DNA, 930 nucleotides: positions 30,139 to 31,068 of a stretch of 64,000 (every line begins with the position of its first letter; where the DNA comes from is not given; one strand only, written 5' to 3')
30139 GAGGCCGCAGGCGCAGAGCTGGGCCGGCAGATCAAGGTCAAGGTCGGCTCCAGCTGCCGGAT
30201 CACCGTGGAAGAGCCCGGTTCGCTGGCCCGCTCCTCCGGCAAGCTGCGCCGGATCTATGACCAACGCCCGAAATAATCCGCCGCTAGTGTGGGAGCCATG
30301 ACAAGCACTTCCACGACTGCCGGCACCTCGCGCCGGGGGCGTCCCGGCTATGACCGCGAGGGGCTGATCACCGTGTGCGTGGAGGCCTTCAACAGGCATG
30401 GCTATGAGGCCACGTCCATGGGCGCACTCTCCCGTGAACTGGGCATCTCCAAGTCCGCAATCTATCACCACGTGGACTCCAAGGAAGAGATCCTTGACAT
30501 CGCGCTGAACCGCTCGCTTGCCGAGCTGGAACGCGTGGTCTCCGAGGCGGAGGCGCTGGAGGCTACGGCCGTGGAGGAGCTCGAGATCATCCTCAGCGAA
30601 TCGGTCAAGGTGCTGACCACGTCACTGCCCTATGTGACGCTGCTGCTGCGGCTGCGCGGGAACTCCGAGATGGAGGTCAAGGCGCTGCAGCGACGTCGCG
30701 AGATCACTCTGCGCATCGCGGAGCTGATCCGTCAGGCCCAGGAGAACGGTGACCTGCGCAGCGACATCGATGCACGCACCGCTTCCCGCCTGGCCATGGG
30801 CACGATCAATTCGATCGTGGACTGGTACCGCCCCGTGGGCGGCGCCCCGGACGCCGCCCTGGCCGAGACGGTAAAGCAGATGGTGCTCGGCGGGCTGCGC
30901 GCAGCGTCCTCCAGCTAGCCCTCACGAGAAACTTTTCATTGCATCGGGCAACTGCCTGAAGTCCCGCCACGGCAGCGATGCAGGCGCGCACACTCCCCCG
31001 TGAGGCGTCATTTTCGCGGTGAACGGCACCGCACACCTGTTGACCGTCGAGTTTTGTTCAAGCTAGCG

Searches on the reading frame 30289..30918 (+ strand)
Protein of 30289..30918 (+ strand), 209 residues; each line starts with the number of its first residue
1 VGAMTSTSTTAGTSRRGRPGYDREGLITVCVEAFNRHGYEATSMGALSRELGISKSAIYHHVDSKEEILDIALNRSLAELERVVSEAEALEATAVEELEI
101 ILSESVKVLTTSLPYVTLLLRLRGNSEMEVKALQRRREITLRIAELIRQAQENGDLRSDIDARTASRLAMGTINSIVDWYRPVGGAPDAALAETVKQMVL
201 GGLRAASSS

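Call 6: search_protein_families(library=ncbifam, proteins=[window:30289-30918:+])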
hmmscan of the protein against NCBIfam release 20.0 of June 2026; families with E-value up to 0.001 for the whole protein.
window:30289-30918:+ (209 aa): 13 families
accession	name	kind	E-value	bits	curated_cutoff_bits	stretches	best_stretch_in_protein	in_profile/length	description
NF041196.1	ScbR_bind_reg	equivalog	6.2e-17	62.4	150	1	23-172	8-157/191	ScbR family autoregulator-binding transcription factor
NF053878.1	FATransRegFadRBac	equivalog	2.3e-12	47.1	200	1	26-204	8-189/190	fatty acid metabolism transcriptional regulator FadR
TIGR03384.1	betaine_BetI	equivalog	2.3e-08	33.9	201.3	1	23-126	10-113/189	choline-binding transcriptional repressor BetI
NF051852.1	efflux_TF_MtrR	exception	2.8e-08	33.8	280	1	23-178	12-175/205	multidrug efflux system transcriptional repressor MtrR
NF001978.0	PRK00767.1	equivalog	6.9e-08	32.5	118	1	23-136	11-124/197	transcriptional regulator BetI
NF050111.1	TransRegSACE7040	equivalog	1.2e-07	31.8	250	1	23-205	3-184/186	SACE_7040 family transcriptional regulator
NF038211.1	MFT_alt_reg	equivalog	1.5e-06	28.7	285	1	34-86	14-66/193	mycofactocin system transcriptional regulator MftR2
TIGR03968.1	mycofact_TetR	equivalog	1.9e-06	27.6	224.9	1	18-89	6-77/190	mycofactocin system transcriptional regulator MftR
NF007949.0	PRK10668.1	equivalog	4.5e-06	26.3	271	1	23-87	13-77/216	multidrug efflux transporter transcriptional repressor AcrR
NF053731.1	TransRegFasRMycb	equivalog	1.4e-05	25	330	1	23-93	13-81/199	HTH-type transcriptional activator FasR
NF051457.1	acryl_TF_AcuR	equivalog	4.1e-05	22.9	247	1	22-68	18-64/204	acrylate utilization transcriptional regulator AcuR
NF033703.1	transcr_KstR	equivalog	0.00026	20.6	280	1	34-110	20-96/185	cholesterol catabolism transcriptional regulator KstR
NF010319.1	PRK13756.1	equivalog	0.0005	20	265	1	22-74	3-55/199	tetracycline resistance transcriptional repressor TetR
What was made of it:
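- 30289..30918 (+): paaR, a TetR-family regulator lying 12 bp after paaK, so presumably co-transcribed and autoregulated. TetR-family hits only (call 6).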

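Call 22: find_related_loci(query=window:30289-30918:+, collection=genome_contigs, flank=10000)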
Query window:30289-30918:+ (209 aa) in genome_contigs; peptide patterns used: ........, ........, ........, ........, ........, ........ (x = any residue, [..] = any of these).
274 stretches matched a pattern; 116 encode a relative of the query (tblastn E <= 1e-3); the best 80 are kept; 80 distinct loci.
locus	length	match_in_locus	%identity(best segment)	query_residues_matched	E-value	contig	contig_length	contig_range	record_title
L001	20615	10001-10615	98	1-205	7e-130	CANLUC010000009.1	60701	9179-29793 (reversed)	uncultured Nesterenkonia sp. isolate 2-592A-3Z.fasta genome assembly, contig: NODE_9, whole genome shotgun sequence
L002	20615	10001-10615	91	2-206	4e-122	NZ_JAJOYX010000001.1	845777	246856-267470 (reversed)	Nesterenkonia sp. LB17 LB17__scaffold1, whole genome shotgun sequence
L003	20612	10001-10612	92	2-205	7e-118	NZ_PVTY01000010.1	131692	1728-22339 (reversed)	Nesterenkonia sandarakina strain CG 35 Ga0105837_110, whole genome shotgun sequence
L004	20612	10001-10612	92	2-205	6e-118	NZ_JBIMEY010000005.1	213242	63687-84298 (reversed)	Nesterenkonia sp. CF4.4 5, whole genome shotgun sequence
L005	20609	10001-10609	92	2-204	2e-116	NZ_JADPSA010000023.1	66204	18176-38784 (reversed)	Nesterenkonia sp. E16_10 E16_10_c_000000000025, whole genome shotgun sequence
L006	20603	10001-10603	92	2-202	4e-115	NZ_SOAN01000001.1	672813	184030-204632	Nesterenkonia aurantiaca strain DSM 27373 Ga0310556_101, whole genome shotgun sequence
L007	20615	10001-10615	83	4-208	2e-105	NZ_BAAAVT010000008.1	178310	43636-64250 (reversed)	Nesterenkonia aethiopica strain JCM 14309 sequence08, whole genome shotgun sequence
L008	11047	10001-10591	63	9-205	5e-76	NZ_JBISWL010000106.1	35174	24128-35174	Kocuria sp. M1R5S2 726, whole genome shotgun sequence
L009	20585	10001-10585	63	11-205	4e-75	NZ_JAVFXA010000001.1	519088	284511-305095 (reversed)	Kocuria oxytropis strain CPCC 205268 Scaffold1_1, whole genome shotgun sequence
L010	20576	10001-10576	61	13-204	2e-74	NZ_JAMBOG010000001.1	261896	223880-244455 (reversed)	Kocuria rosea strain TA 28 NODE_1, whole genome shotgun sequence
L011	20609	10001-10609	62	3-205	3e-74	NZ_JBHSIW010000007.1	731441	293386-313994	Kocuria oceani strain CGMCC 4.6946 platanus_K_17_124_7, whole genome shotgun sequence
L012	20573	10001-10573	63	15-205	5e-74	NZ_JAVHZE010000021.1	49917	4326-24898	Kocuria sabuli strain CPCC 205273 Scaffold21_1, whole genome shotgun sequence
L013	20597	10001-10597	59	12-206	1e-72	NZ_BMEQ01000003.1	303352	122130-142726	Kocuria dechangensis strain CGMCC 1.12187 sequence03, whole genome shotgun sequence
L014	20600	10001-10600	57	6-205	5e-72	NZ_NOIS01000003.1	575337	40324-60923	Kocuria sp. 36 NODE_3_length_575337_cov_217.35, whole genome shotgun sequence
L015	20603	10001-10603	57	4-204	3e-72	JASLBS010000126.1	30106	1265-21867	MAG: Arthrobacter sp. isolate CMU.bins.70 k141_3709624, whole genome shotgun sequence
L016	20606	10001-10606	57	7-205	1e-71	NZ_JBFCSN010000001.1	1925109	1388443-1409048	Rothia sp. HC945 HC945_1, whole genome shotgun sequence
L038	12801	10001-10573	53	14-204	8e-60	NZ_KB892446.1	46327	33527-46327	Corynebacterium pilosum DSM 20521 = CIP 103422 strain DSM 20521 B097DRAFT_scaffold_16.17, whole genome shotgun sequence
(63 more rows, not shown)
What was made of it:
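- The nearest link is 53% identity to the paa-linked TetR of Corynebacterium pilosum (call 22).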

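Call 23: search_solved_structures(query=window:30289-30918:+, max_evalue=0.001)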
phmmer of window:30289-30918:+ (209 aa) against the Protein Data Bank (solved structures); distinct sequences matched with E-value up to 0.001: 67 (the best 60 are shown).
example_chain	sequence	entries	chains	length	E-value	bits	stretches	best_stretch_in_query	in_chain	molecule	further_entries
2iai_A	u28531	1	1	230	2e-47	164.8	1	14-191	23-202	Putative transcriptional regulator SCO3833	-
3vpr_A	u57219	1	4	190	3.3e-18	69.6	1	23-207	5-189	Transcriptional regulator, TetR family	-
3dcf_A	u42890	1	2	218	1.2e-16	64.5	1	11-205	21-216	transcriptional regulator of the TetR/AcrR family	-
5gp9_A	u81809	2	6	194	3.3e-14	56.5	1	18-204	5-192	Transcriptional regulator (TetR/AcrR family)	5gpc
5gpa_A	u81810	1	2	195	4.1e-14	56.2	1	18-204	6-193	Transcriptional regulator (TetR/AcrR family)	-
3ccy_A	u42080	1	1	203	1.5e-11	47.9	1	23-203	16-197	Putative TetR-family transcriptional regulator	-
2ibd_A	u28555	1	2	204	2.1e-11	47.4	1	17-205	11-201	Possible transcriptional regulator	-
1vi0_A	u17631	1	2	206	3.7e-11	46.6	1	17-204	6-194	transcriptional regulator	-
3whb_A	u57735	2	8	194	4.6e-11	46.3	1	18-203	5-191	Fatty acid metabolism regulator protein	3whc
5k7f_A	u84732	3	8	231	1.6e-10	44.5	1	20-205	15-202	Transcriptional regulator, TetR family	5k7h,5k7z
6ayi_A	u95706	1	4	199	3e-10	43.6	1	23-206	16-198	HTH-type transcriptional regulator UidR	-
2i10_A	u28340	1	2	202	3.8e-09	40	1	18-187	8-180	Putative TetR transcriptional regulator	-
4uds_A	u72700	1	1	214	4.5e-09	39.8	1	23-204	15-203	MBDR REGULATOR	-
6wp9_A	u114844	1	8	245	5.7e-09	39.5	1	13-193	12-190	AvaR1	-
7jnp_A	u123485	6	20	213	6.1e-09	39.4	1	23-180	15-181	HTH-type transcriptional regulator MtrR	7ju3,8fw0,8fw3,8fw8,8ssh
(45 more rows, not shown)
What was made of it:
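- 30289..30918 (+): Best solved relative is 2iai, SCO3833, E 2e-47 (call 23).
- On PaaR-type (TetR-family) phenylacetate regulon: There are 67 TetR-family PDB relatives, the best being 2iai at E 2e-47 (call 23).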

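Call 35: search_protein_families(library=ncbifam, max_evalue=1e-40, proteins=[L016:15592-16815:-, L016:14815-15588:-, L016:13952-14818:-, L010:15869-17131:-, L010:14175-15044:-, L010:13389-14132:-])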
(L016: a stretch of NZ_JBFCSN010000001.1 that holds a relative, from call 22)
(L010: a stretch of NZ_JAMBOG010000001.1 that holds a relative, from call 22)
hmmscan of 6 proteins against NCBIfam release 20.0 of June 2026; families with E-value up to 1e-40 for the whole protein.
L016:15592-16815:- (407 aa): 30 families (the best 25 are shown)
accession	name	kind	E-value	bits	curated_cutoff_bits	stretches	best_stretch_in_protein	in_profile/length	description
NF006551.0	PRK09050.1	subfamily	1.3e-160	534.8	605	1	5-406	2-400/401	3-oxoadipyl-CoA thiolase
TIGR02430.1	pcaF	equivalog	1e-157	525.3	597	1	7-406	3-399/400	3-oxoadipyl-CoA thiolase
TIGR01930.1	AcCoA-C-Actrans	subfamily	4.3e-136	453.8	240.55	1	10-405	2-385/385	acetyl-CoA C-acyltransferase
NF006001.0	PRK08131.1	equivalog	4.5e-136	453.9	622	1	6-406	3-399/401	3-oxoadipyl-CoA thiolase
NF004853.0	PRK06205.1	subfamily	1.4e-120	403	551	1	7-407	4-403/404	acetyl-CoA C-acetyltransferase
NF004206.0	PRK05656.1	subfamily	9.7e-117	390.3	688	1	8-406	5-392/392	acetyl-CoA C-acetyltransferase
NF006552.0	PRK09051.1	subfamily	9.6e-113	377.4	565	1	8-406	7-394/395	beta-ketothiolase BktB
NF006553.0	PRK09052.1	equivalog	3.1e-112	375.5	567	1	167-406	150-398/399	acetyl-CoA C-acyltransferase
NF006510.0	PRK08947.1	equivalog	3e-108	362.2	519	1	165-406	141-386/387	acetyl-CoA C-acyltransferase FadA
NF005890.0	PRK07851.1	equivalog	1.5e-105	353.5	580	1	4-406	1-404/406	acetyl-CoA C-acetyltransferase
NF005033.0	PRK06445.1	equivalog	6.8e-105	351.4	511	1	25-406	29-394/395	acetyl-CoA C-acetyltransferase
NF005805.0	PRK07661.1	equivalog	1.6e-103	346.6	633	1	169-405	145-389/391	acetyl-CoA C-acetyltransferase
NF042999.1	bketothiol_BktB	equivalog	2.3e-102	343.2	725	1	9-406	7-393/394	beta-ketothiolase BktB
TIGR02445.1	fadA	equivalog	7.6e-101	337.9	591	1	165-406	139-384/385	acetyl-CoA C-acyltransferase FadA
NF042967.1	AcCoAtase_PhaA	equivalog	3e-100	336.1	740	1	4-406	1-395/396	acetyl-CoA acetyltransferase PhaA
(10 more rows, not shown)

L016:14815-15588:- (257 aa): 6 families
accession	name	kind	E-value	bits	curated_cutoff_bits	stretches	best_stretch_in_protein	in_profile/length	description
NF004475.0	PRK05809.1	subfamily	4.6e-47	160.7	394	1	7-220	3-217/260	short-chain-enoyl-CoA hydratase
NF004796.0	PRK06144.1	subfamily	8.3e-46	156.6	272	1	9-254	9-257/262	enoyl-CoA hydratase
NF051848.1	EnCoAHydtEchA19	equivalog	1.1e-43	149.6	400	1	10-219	2-214/258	enoyl-CoA hydratase EchA19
NF006007.0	PRK08138.1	subfamily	9e-43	146.5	355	1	13-254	12-256/261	enoyl-CoA hydratase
NF007239.0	PRK09674.1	equivalog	5.1e-42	144.1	371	1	12-222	7-216/257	2,3-dehydroadipyl-CoA hydratase PaaF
NF005802.0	PRK07657.1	equivalog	9.9e-41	140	363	0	19-216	15-213/260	enoyl-CoA hydratase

L016:13952-14818:- (288 aa): 15 families
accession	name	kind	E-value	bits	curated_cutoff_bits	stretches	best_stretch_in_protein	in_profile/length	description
NF004474.0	PRK05808.1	subfamily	6.8e-78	261.8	408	1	11-288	4-283/283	3-hydroxybutyryl-CoA dehydrogenase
NF005875.0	PRK07819.1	subfamily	3.2e-77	259.8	319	1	11-287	6-286/287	3-hydroxybutyryl-CoA dehydrogenase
NF006722.0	PRK09260.1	equivalog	2e-76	257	429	1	11-288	3-282/289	3-hydroxyacyl-CoA dehydrogenase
NF006124.0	PRK08268.1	subfamily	5.1e-74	250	508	1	10-288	7-288/507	3-hydroxyacyl-CoA dehydrogenase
NF005715.0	PRK07530.1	equivalog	9.5e-62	209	420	1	11-287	5-283/292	3-hydroxybutyryl-CoA dehydrogenase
NF008727.0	PRK11730.1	equivalog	3.6e-58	197.5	870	1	8-288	311-593/717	fatty acid oxidation complex subunit alpha FadB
TIGR02279.1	PaaC-3OHAcCoADH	equivalog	1.3e-57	195.8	669.4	1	12-287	7-285/503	3-hydroxyacyl-CoA dehydrogenase PaaH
NF008363.0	PRK11154.1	equivalog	2.4e-57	194.5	869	1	11-288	310-587/708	fatty acid oxidation complex subunit alpha FadJ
NF004699.0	PRK06035.1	equivalog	4.6e-57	193.4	500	1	12-281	5-279/294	3-hydroxyacyl-CoA dehydrogenase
NF006125.0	PRK08269.1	equivalog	4.5e-56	190.3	427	1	10-288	5-297/334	3-hydroxybutyryl-CoA dehydrogenase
TIGR02441.1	fa_ox_alpha_mit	equivalog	1.5e-49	168.7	964.65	1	11-288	336-614/737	fatty acid oxidation complex subunit alpha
TIGR02440.1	FadJ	equivalog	8.3e-49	166.5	968.45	1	11-287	305-581/699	fatty acid oxidation complex subunit alpha FadJ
TIGR02437.1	FadB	equivalog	6.1e-48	163.7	933.55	1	9-288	312-593/714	fatty acid oxidation complex subunit alpha FadB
NF042925.1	FHMPC_DH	equivalog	1.4e-47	162.5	500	1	12-287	2-280/304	5-formyl-3-hydroxy-2-methylpyridine 4-carboxylate 5-dehydrogenase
NF006143.0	PRK08293.1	equivalog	1.9e-46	158.7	312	1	12-288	6-288/291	3-hydroxyacyl-CoA dehydrogenase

L010:15869-17131:- (420 aa): 30 families (the best 25 are shown)
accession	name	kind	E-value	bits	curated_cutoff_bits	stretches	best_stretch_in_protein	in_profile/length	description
NF006551.0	PRK09050.1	subfamily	4.7e-158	526.5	605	1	24-420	3-401/401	3-oxoadipyl-CoA thiolase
TIGR02430.1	pcaF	equivalog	1.2e-155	518.5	597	1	24-420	2-400/400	3-oxoadipyl-CoA thiolase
NF006001.0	PRK08131.1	equivalog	2e-135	451.8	622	1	25-420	4-400/401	3-oxoadipyl-CoA thiolase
TIGR01930.1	AcCoA-C-Actrans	subfamily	5.2e-135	450.3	240.55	1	28-418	2-385/385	acetyl-CoA C-acyltransferase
NF004853.0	PRK06205.1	subfamily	2e-118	395.9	551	1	25-419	4-402/404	acetyl-CoA C-acetyltransferase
NF006552.0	PRK09051.1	subfamily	4.5e-113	378.5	565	1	25-420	6-395/395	beta-ketothiolase BktB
NF004206.0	PRK05656.1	subfamily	4.8e-112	374.9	688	1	27-418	6-391/392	acetyl-CoA C-acetyltransferase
NF006553.0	PRK09052.1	equivalog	5.5e-112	374.7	567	1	23-420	6-399/399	acetyl-CoA C-acyltransferase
NF005890.0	PRK07851.1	equivalog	1.7e-106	356.6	580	1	23-420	2-405/406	acetyl-CoA C-acetyltransferase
NF005033.0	PRK06445.1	equivalog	4.6e-106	355.3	511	1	44-419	30-394/395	acetyl-CoA C-acetyltransferase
NF006510.0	PRK08947.1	equivalog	6.4e-105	351.3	519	1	25-420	4-387/387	acetyl-CoA C-acyltransferase FadA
NF042999.1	bketothiol_BktB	equivalog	1.2e-101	340.8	725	1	26-420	6-394/394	beta-ketothiolase BktB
NF005805.0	PRK07661.1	equivalog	1.1e-100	337.4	633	1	25-418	4-389/391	acetyl-CoA C-acetyltransferase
NF005865.0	PRK07801.1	equivalog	1.3e-99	334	591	1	24-419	3-381/382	acetyl-CoA C-acetyltransferase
NF006086.0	PRK08235.1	equivalog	1.5e-97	327.2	526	1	25-418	4-391/393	acetyl-CoA C-acetyltransferase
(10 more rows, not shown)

L010:14175-15044:- (289 aa): 15 families
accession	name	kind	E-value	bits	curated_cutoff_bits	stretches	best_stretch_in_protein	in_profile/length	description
NF006722.0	PRK09260.1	equivalog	1e-75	254.7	429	1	13-288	5-282/289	3-hydroxyacyl-CoA dehydrogenase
NF006124.0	PRK08268.1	subfamily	2.8e-75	254.2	508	1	11-288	8-288/507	3-hydroxyacyl-CoA dehydrogenase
NF004474.0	PRK05808.1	subfamily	5.2e-73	245.8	408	1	12-287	5-282/283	3-hydroxybutyryl-CoA dehydrogenase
NF005875.0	PRK07819.1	subfamily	2.1e-72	243.9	319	1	12-287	7-286/287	3-hydroxybutyryl-CoA dehydrogenase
NF006125.0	PRK08269.1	equivalog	3.8e-61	207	427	1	11-288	6-297/334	3-hydroxybutyryl-CoA dehydrogenase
NF005715.0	PRK07530.1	equivalog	2.1e-60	204.6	420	1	12-288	6-284/292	3-hydroxybutyryl-CoA dehydrogenase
NF008363.0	PRK11154.1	equivalog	1.1e-59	202.3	869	1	11-288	310-587/708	fatty acid oxidation complex subunit alpha FadJ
TIGR02279.1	PaaC-3OHAcCoADH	equivalog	2.1e-59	201.7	669.4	1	10-288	5-286/503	3-hydroxyacyl-CoA dehydrogenase PaaH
NF008727.0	PRK11730.1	equivalog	6.5e-57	193.3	870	1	8-288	311-593/717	fatty acid oxidation complex subunit alpha FadB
NF004699.0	PRK06035.1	equivalog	1.5e-54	185.2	500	1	12-285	5-288/294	3-hydroxyacyl-CoA dehydrogenase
TIGR02441.1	fa_ox_alpha_mit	equivalog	2.6e-51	174.6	964.65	1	12-288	337-614/737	fatty acid oxidation complex subunit alpha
TIGR02440.1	FadJ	equivalog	1.4e-50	172.3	968.45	1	12-288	306-582/699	fatty acid oxidation complex subunit alpha FadJ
NF042925.1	FHMPC_DH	equivalog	1.2e-48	166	500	1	13-288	3-281/304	5-formyl-3-hydroxy-2-methylpyridine 4-carboxylate 5-dehydrogenase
TIGR02437.1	FadB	equivalog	3.5e-46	157.9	933.55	1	12-288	315-593/714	fatty acid oxidation complex subunit alpha FadB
NF006143.0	PRK08293.1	equivalog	7.9e-46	156.7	312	1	13-288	7-288/291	3-hydroxyacyl-CoA dehydrogenase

L010:13389-14132:- (247 aa): 0 families
